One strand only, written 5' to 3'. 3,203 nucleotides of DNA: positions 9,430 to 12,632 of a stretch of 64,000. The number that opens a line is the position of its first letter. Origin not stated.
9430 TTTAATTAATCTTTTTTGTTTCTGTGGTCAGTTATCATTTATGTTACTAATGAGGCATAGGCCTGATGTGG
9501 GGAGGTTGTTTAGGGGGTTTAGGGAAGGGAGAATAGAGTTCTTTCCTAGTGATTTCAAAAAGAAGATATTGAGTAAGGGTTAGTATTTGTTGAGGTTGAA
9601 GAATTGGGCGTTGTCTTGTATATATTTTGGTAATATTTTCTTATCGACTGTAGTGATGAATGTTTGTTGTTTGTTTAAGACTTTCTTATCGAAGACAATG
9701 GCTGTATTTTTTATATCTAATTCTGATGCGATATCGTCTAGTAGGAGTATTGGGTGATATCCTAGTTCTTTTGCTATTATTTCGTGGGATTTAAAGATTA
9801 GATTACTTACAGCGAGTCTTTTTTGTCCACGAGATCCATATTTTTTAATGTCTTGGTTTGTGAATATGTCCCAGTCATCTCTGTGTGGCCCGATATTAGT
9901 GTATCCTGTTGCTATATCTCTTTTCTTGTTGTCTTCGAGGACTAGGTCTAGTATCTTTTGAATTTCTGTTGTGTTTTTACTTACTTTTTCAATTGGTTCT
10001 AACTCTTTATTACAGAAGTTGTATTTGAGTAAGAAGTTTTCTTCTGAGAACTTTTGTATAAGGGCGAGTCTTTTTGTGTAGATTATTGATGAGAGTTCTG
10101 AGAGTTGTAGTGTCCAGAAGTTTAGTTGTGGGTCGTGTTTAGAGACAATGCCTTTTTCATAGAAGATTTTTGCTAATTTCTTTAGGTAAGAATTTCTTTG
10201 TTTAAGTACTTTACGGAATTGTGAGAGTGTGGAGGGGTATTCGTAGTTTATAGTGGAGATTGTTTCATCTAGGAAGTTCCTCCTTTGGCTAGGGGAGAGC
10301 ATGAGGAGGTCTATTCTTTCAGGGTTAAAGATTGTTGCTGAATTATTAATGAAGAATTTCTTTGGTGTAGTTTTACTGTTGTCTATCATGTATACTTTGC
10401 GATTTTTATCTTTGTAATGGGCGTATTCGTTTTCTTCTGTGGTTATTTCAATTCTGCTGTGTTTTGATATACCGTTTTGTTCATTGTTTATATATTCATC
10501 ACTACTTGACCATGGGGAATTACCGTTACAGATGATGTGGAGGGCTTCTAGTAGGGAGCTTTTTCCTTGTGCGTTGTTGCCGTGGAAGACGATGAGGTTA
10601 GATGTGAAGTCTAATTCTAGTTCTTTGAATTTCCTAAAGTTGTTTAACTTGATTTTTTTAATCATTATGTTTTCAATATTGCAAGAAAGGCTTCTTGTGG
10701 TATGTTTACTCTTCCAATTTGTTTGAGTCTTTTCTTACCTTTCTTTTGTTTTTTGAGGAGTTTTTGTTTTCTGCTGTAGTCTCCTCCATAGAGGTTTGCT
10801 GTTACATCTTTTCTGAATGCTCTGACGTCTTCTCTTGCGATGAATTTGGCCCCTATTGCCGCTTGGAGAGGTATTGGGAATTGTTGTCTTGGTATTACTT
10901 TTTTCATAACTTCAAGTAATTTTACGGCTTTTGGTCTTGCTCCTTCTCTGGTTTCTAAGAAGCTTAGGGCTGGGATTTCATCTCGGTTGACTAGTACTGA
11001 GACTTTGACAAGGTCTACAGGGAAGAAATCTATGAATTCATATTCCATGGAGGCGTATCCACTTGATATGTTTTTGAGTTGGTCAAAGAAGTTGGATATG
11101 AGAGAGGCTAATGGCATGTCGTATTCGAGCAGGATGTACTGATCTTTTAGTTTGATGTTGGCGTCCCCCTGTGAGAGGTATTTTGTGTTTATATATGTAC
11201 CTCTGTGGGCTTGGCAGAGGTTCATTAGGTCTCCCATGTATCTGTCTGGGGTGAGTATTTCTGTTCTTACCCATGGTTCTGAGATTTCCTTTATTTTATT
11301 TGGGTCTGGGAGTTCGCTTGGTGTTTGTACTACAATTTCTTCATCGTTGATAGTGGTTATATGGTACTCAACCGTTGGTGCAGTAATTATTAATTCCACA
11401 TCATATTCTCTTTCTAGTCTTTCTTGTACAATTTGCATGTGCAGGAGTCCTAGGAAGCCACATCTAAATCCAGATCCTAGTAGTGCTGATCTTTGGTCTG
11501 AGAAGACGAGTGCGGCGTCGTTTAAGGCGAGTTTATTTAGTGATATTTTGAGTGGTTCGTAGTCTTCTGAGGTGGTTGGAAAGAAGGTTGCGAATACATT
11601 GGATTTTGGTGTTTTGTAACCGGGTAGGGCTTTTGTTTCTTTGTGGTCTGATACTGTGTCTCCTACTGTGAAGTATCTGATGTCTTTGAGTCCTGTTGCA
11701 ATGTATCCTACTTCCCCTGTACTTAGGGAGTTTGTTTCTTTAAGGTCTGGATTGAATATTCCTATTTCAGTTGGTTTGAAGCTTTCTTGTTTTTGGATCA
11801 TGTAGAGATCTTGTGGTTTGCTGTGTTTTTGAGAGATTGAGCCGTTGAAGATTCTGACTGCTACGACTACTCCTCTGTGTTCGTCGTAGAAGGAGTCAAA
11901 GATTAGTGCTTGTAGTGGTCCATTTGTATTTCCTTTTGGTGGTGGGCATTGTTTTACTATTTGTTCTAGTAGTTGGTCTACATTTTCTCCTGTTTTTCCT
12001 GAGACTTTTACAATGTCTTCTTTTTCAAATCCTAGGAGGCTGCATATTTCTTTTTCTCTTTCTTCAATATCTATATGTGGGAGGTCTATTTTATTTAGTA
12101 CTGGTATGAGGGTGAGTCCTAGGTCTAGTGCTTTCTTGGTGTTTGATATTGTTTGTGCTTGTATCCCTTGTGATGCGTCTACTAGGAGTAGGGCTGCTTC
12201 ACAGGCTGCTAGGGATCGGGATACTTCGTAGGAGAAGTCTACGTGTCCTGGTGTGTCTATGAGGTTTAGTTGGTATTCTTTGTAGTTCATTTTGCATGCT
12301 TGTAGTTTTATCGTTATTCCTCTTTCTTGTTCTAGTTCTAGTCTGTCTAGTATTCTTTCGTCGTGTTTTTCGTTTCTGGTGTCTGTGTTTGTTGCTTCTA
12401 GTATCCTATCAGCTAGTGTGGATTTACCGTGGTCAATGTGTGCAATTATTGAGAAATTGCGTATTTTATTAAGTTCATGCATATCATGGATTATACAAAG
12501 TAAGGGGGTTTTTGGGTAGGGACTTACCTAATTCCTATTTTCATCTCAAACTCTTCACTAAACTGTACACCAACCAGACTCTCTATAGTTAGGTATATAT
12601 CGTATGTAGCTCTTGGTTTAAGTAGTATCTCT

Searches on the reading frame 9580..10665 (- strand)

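Call 7: search_protein_families(library=pfam, proteins=[window:9580-10665:-], max_evalue=0.01)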
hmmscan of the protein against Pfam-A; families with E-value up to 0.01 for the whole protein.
window:9580-10665:- (361 aa): 7 families
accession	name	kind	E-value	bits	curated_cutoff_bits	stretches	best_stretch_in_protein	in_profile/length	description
PF02463.25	SMC_N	-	5e-17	62.5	40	1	1-347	1-204/220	RecF/RecN/SMC N terminal domain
PF13476.12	AAA_23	-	1.3e-13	52.4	27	1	4-239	1-197/201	AAA domain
PF13175.12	AAA_15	-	1.5e-09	38.4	32.1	1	1-247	1-265/374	AAA ATPase domain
PF11398.14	DUF2813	-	1.5e-06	28.3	21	1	2-91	3-96/372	Protein of unknown function (DUF2813)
PF13514.12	AAA_27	-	9.2e-05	22.6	22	1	2-48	3-52/206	AAA domain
PF13304.12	AAA_21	-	0.00018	22.1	27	1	25-325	2-280/304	AAA domain, putative AbiEii toxin, Type IV TA system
PF13555.12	AAA_29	-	0.0025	18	27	1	3-46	2-46/61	P-loop containing region of AAA domain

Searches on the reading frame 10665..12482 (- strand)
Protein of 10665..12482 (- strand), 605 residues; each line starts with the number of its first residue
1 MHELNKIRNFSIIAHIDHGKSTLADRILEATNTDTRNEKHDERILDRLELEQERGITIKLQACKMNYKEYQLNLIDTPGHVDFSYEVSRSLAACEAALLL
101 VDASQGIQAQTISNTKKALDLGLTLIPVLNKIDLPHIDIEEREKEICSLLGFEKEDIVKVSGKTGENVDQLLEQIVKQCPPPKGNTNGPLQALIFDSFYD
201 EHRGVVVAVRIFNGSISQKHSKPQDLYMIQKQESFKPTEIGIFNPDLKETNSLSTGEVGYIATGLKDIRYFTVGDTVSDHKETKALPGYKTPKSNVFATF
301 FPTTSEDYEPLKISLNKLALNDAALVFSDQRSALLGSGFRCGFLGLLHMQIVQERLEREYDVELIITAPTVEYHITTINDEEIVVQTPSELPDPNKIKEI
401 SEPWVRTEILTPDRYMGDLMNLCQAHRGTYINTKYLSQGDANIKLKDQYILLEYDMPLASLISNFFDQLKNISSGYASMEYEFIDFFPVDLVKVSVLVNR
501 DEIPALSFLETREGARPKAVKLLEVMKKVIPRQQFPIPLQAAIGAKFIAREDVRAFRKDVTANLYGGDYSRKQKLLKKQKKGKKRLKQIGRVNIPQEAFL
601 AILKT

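Call 7: search_protein_families(library=pfam, proteins=[window:10665-12482:-], max_evalue=0.01)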
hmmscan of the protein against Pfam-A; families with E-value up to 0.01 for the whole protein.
window:10665-12482:- (605 aa): 10 families
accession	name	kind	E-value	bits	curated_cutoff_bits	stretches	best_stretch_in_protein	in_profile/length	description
PF00009.33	GTP_EFTU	-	4.8e-56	189.8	26.5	1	6-180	2-187/188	Elongation factor Tu GTP binding domain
PF06421.17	LepA_C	-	6.6e-40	136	29.7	1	498-604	1-107/107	GTP-binding protein LepA C-terminus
PF00679.30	EFG_C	-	4.9e-16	59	27.9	1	400-494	2-86/89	Elongation factor G C-terminus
PF01926.29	MMR_HSR1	-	4.3e-06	27.3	21.9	1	18-130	10-112/113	50S ribosome-binding GTPase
PF14492.12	EFG_III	-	0.00052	20.5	27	1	292-366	2-73/75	Elongation Factor G, domain III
PF02421.24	FeoB_N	-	0.0012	18.9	27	1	55-175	32-156/156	Ferrous iron transport protein B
PF00071.28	Ras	-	0.0022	18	21.6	1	55-179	33-160/162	Ras family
PF16658.11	RF3_C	-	0.0025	18.1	40.1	1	297-376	12-88/132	Class II release factor RF3, C-terminal domain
PF16897.10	MMR_HSR1_Xtn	-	0.0061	17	35.2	0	126-178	59-103/106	C-terminal region of MMR_HSR1 domain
PF03144.31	GTP_EFTU_D2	-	0.0067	17.3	30.3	0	204-277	1-72/73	Elongation factor Tu domain 2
